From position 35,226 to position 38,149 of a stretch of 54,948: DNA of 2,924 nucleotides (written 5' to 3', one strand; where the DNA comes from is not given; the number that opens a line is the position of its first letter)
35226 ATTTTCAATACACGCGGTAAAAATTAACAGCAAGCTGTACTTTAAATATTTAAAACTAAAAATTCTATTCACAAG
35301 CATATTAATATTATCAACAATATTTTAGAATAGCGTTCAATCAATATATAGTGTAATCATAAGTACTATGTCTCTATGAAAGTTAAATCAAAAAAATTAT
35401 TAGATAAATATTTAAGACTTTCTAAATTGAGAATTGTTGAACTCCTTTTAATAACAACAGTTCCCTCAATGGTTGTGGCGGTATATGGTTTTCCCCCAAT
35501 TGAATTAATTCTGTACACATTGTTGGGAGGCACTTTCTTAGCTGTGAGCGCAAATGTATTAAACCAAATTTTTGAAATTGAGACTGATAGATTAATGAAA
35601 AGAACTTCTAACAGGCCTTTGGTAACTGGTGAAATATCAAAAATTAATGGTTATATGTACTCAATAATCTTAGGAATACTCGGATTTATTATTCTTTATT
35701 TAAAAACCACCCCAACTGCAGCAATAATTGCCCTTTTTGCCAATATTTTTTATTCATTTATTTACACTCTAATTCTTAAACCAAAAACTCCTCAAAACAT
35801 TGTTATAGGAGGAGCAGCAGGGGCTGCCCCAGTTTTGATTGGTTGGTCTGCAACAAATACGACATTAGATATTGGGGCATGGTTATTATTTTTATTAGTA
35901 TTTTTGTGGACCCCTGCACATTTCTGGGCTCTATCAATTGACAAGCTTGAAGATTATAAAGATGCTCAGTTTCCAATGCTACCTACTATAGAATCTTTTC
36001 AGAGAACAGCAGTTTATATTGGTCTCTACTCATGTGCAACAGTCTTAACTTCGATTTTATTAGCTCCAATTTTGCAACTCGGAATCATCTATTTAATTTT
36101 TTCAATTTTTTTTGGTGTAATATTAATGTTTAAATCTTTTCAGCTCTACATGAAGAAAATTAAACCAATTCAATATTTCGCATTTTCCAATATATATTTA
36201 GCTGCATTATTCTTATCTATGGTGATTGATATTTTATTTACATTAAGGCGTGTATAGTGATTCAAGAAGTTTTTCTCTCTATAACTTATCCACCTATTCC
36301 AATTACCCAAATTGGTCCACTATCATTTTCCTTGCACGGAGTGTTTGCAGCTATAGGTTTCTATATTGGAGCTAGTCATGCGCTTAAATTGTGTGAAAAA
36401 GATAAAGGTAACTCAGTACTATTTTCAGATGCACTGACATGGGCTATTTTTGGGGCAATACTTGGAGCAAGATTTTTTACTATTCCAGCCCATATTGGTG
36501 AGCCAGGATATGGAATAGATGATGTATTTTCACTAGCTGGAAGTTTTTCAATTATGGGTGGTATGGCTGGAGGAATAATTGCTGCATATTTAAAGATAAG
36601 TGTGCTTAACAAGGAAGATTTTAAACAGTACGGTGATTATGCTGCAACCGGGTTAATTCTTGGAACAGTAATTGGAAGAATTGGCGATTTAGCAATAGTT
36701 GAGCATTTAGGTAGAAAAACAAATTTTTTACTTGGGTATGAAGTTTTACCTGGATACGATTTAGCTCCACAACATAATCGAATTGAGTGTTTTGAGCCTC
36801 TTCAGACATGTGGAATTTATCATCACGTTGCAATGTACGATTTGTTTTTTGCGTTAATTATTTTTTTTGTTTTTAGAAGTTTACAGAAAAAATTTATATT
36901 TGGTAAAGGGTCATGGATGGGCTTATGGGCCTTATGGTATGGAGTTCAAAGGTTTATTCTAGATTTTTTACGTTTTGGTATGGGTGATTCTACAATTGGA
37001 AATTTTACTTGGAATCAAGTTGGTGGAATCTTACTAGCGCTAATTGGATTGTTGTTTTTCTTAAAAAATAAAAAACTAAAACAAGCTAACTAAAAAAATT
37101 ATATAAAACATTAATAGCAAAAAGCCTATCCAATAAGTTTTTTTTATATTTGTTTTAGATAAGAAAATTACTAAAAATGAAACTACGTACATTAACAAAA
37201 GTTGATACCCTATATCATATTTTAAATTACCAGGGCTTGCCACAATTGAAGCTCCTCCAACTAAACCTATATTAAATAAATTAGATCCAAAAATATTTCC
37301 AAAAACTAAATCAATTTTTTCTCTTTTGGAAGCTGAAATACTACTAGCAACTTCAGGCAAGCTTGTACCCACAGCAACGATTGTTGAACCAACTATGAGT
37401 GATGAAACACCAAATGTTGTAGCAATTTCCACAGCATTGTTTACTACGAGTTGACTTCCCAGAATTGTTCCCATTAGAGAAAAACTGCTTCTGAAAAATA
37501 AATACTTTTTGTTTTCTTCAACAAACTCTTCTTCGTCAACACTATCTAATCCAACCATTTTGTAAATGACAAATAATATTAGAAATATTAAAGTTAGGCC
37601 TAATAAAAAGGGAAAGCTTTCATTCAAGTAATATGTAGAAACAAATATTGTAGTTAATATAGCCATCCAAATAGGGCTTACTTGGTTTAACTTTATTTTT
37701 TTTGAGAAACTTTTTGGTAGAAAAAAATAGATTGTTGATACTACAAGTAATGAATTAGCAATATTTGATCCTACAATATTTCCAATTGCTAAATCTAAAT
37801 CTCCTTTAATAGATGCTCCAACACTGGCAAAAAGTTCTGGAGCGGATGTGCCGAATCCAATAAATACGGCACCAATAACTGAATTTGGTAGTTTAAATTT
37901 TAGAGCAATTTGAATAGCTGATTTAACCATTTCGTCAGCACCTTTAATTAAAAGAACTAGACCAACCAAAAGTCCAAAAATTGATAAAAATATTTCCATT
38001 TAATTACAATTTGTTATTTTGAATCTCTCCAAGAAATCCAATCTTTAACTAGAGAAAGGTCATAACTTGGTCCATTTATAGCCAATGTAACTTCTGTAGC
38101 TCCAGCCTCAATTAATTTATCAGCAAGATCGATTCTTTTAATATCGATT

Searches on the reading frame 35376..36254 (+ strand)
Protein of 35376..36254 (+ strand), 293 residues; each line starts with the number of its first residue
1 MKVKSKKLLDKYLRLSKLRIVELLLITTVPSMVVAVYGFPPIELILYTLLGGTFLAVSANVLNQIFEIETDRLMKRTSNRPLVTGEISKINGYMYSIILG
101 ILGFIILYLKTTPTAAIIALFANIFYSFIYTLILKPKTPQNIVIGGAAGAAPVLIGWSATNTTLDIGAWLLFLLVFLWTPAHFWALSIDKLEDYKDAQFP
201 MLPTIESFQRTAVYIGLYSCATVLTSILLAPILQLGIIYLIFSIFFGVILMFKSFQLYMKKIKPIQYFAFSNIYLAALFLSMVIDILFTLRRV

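Call 42: search_protein_families(library=pfam, max_evalue=0.001, proteins=[window:35376-36254:+])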
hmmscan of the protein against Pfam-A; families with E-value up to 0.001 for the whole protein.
window:35376-36254:+ (293 aa): 1 family
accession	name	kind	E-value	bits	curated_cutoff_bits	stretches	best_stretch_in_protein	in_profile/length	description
PF01040.23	UbiA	-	1.8e-57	195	34.2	1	24-261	1-235/250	UbiA prenyltransferase family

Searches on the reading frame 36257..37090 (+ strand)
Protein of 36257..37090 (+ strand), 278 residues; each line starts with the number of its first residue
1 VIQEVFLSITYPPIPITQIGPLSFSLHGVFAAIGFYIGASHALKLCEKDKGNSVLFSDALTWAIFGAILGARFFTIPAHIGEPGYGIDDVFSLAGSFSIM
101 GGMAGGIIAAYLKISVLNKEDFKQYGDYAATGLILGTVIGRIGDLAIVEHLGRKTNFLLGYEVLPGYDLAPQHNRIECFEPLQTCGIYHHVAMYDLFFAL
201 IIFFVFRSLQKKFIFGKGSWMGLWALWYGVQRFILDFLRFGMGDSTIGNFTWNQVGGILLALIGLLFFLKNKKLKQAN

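Call 42: search_protein_families(library=pfam, max_evalue=0.001, proteins=[window:36257-37090:+])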
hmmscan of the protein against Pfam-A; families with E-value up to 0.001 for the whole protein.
window:36257-37090:+ (278 aa): 1 family
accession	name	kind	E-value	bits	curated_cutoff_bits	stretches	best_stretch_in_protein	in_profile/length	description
PF01790.23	LGT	-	1.5e-27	96.9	24.9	1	17-268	4-238/240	Prolipoprotein diacylglyceryl transferase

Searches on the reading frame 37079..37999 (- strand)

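Call 42: search_protein_families(library=pfam, max_evalue=0.001, proteins=[window:37079-37999:-])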
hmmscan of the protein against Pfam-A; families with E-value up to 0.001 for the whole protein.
window:37079-37999:- (307 aa): 1 family
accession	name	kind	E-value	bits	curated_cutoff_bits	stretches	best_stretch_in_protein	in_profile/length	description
PF01699.29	Na_Ca_ex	-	2.3e-51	174.2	24.9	2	174-305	9-148/151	Sodium/calcium exchanger protein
